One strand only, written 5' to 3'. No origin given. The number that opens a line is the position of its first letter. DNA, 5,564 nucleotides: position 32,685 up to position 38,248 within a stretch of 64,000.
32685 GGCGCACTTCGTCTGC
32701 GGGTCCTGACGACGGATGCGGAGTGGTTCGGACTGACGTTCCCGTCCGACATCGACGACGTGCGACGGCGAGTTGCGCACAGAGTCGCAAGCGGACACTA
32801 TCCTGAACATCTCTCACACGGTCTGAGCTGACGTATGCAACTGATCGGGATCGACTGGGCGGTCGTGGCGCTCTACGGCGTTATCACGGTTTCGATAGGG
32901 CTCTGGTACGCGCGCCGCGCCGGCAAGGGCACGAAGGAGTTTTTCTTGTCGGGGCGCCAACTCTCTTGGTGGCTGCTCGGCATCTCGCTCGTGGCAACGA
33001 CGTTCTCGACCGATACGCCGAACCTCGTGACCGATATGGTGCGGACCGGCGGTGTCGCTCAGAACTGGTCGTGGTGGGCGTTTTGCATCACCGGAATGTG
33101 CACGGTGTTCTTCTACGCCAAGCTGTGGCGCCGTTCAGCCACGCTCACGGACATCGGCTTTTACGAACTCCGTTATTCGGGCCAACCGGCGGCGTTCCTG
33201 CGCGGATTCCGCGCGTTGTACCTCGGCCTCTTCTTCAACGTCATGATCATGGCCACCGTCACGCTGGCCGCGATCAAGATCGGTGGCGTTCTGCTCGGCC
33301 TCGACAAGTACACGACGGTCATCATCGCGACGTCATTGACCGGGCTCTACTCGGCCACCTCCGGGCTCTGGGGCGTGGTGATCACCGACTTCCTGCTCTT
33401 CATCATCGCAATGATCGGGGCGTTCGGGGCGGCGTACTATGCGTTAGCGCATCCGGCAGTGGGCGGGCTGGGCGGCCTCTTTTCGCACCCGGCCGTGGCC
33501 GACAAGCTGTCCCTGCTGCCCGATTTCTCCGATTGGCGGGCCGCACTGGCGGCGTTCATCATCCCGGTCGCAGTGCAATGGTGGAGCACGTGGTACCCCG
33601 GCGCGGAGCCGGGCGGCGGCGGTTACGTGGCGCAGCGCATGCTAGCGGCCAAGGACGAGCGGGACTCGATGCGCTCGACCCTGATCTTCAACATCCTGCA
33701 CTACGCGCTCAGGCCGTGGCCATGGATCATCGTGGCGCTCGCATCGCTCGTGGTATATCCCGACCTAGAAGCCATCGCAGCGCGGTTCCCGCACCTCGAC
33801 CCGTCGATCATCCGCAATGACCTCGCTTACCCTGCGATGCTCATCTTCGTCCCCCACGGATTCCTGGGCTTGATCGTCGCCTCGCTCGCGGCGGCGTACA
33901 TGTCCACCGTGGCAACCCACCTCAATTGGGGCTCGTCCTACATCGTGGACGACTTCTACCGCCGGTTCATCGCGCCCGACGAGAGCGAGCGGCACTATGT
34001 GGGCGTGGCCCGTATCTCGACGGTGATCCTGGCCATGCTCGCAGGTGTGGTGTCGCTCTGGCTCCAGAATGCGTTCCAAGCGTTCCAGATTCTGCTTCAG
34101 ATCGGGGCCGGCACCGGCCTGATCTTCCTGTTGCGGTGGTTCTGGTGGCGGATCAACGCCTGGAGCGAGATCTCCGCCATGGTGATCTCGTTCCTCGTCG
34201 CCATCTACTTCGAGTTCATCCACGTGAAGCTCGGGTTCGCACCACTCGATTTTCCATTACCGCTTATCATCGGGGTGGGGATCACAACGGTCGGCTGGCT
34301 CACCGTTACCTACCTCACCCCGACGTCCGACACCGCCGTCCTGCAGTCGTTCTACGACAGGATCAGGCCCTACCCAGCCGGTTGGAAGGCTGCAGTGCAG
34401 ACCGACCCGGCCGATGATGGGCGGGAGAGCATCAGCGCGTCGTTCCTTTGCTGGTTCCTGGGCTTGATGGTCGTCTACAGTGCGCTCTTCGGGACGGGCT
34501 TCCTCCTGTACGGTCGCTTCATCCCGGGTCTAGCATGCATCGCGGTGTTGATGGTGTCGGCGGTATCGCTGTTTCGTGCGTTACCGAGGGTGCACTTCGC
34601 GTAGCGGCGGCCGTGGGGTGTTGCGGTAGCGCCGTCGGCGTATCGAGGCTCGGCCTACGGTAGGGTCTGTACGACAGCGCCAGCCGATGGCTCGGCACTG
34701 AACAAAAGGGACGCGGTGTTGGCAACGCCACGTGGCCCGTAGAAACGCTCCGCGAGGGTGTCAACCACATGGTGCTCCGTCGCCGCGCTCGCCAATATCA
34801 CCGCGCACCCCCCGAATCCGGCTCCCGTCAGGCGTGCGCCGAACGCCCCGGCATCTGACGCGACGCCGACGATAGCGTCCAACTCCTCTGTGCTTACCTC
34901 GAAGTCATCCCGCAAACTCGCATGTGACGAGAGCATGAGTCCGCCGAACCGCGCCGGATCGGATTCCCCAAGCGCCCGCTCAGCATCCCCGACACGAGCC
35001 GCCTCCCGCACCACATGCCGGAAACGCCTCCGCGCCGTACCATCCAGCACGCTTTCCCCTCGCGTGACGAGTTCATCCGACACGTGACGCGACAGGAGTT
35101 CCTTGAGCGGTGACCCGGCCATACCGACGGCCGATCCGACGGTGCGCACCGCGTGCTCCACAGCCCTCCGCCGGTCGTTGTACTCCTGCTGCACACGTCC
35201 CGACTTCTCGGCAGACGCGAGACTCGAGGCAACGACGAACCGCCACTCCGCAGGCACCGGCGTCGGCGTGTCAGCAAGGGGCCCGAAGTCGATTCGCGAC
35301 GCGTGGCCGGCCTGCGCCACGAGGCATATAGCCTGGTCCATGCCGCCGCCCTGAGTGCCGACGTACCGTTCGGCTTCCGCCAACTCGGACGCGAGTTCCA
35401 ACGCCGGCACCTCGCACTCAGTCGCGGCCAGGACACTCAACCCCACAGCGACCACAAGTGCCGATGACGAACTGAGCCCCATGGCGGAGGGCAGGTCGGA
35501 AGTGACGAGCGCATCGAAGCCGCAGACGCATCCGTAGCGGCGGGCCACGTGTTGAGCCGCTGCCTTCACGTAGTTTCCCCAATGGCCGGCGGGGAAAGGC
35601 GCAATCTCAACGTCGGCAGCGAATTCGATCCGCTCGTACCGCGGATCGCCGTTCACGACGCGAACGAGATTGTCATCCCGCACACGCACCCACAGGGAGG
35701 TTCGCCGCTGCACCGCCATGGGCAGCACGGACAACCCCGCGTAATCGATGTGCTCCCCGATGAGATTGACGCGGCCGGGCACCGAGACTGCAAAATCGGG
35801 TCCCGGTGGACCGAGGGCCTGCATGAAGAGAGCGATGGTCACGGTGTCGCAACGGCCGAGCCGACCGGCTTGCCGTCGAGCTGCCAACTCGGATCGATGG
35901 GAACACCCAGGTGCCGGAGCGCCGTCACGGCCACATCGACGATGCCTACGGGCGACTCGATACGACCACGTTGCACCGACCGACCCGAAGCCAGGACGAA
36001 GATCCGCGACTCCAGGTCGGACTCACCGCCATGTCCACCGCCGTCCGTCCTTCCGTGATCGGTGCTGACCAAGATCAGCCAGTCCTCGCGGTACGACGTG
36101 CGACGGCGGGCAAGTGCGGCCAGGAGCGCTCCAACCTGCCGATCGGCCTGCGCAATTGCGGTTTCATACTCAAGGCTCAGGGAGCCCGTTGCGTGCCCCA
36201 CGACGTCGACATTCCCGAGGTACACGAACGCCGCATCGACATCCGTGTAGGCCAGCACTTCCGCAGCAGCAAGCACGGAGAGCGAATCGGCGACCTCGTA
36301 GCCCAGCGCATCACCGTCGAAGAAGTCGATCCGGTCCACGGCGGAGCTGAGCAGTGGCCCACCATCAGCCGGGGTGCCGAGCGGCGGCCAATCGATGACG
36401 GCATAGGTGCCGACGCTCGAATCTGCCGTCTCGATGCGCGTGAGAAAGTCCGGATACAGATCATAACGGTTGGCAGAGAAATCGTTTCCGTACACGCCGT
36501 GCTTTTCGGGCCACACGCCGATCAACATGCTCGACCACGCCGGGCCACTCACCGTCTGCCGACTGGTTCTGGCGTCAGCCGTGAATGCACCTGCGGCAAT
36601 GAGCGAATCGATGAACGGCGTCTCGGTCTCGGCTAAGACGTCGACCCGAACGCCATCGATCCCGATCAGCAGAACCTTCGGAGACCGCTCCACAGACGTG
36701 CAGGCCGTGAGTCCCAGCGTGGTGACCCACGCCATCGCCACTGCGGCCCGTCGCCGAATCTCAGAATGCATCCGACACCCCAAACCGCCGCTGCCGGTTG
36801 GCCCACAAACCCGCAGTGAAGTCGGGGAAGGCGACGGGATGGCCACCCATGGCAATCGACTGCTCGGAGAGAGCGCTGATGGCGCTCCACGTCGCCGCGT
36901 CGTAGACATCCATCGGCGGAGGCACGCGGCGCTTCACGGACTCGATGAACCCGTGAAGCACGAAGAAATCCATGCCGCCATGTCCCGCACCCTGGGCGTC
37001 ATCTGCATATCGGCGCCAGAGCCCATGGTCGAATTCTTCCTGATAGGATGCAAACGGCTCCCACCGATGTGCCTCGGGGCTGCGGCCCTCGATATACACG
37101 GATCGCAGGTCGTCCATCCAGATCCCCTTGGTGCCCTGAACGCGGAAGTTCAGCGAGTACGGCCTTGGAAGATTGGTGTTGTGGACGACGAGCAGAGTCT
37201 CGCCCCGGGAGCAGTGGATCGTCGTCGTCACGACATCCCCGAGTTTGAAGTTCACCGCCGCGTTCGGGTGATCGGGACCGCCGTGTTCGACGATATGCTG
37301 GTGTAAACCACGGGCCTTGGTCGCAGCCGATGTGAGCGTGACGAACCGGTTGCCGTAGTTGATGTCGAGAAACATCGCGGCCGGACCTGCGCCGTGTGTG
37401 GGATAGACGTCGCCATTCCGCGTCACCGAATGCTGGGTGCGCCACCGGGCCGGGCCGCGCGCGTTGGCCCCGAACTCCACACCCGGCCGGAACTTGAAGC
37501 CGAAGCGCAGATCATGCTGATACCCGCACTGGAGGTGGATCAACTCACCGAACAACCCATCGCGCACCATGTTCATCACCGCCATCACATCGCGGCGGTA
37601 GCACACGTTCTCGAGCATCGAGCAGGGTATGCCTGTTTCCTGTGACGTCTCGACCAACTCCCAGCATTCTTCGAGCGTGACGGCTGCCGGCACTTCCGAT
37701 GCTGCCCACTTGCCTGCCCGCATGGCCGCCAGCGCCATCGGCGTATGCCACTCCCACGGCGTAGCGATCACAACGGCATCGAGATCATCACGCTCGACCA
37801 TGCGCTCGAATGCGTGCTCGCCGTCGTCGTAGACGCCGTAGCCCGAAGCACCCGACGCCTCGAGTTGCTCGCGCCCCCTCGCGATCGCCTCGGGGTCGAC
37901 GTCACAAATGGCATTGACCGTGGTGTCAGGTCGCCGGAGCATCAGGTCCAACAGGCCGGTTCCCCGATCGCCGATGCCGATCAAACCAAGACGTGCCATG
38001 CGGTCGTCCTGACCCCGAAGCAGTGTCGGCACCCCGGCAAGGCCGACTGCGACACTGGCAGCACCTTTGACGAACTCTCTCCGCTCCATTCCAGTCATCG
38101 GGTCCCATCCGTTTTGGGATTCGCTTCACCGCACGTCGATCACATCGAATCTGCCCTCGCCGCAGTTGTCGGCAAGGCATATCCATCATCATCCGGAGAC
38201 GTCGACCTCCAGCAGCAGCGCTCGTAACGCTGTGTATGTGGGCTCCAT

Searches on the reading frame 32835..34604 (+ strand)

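Call 9: search_protein_families(library=pfam, proteins=[window:32835-34604:+], max_evalue=0.00001)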
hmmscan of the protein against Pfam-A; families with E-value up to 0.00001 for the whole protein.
window:32835-34604:+ (589 aa): 1 family
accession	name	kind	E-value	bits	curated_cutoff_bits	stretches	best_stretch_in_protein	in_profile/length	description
PF00474.23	SSF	-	1.1e-27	97.5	22.8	1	36-450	1-404/406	Sodium:solute symporter family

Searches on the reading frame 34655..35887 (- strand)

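Call 59: search_protein_families(library=pfam, proteins=[window:34655-35887:-], max_evalue=0.000001)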
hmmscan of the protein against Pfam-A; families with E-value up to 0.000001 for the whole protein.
window:34655-35887:- (410 aa): 3 families
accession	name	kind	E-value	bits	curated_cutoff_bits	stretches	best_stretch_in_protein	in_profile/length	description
PF00288.32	GHMP_kinases_N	-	1.4e-17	64.1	22.3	1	105-190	1-85/87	GHMP kinases N terminal domain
PF10509.15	GalKase_gal_bdg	-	7.1e-16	58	23.1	1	20-67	2-47/49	Galactokinase galactose-binding signature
PF08544.19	GHMP_kinases_C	-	5.4e-12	46.4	21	1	304-383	3-84/85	GHMP kinases C terminal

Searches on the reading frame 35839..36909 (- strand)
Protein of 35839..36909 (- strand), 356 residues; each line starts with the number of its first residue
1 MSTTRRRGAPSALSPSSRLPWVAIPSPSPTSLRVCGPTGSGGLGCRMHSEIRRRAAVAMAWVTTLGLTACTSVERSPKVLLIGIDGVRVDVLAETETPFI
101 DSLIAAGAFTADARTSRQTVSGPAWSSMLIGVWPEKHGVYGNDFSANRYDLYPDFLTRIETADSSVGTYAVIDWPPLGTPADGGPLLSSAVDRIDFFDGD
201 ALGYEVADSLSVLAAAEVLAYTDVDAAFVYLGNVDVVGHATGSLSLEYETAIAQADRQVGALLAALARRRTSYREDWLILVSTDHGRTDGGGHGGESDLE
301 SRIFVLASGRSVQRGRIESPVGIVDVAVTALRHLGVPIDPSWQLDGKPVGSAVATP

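Call 59: search_protein_families(library=pfam, proteins=[window:35839-36909:-], max_evalue=0.000001)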
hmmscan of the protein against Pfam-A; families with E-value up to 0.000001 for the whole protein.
window:35839-36909:- (356 aa): 1 family
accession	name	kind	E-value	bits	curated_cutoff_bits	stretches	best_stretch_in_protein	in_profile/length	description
PF01663.27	Phosphodiest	-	2.5e-22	80.4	23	2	79-148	1-71/342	Type I phosphodiesterase / nucleotide pyrophosphatase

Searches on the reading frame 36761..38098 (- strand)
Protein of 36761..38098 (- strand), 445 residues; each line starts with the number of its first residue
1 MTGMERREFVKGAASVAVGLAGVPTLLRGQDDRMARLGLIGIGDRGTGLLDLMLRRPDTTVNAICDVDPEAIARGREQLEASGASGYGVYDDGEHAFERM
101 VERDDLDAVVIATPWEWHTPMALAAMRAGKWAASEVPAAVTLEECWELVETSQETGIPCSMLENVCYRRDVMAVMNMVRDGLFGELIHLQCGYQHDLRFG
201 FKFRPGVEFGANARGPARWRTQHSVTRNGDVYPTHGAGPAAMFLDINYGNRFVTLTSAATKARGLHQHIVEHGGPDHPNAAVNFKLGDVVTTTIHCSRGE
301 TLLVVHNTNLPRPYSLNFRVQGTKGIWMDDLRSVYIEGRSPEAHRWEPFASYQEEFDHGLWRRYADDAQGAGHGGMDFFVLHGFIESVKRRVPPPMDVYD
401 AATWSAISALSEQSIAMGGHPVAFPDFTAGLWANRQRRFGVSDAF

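Call 60: search_protein_families(library=pfam, proteins=[window:36761-38098:-], max_evalue=0.000001)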
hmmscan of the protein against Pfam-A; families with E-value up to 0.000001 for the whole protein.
window:36761-38098:- (445 aa): 2 families
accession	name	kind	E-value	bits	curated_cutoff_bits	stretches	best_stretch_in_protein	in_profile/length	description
PF21252.2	Glyco_hydro_109_C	-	2.3e-77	259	27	1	172-348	1-186/187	Glycosyl hydrolase 109, C-terminal domain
PF01408.29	GFO_IDH_MocA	-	2.5e-12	48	24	1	36-159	2-116/120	Oxidoreductase family, NAD-binding Rossmann fold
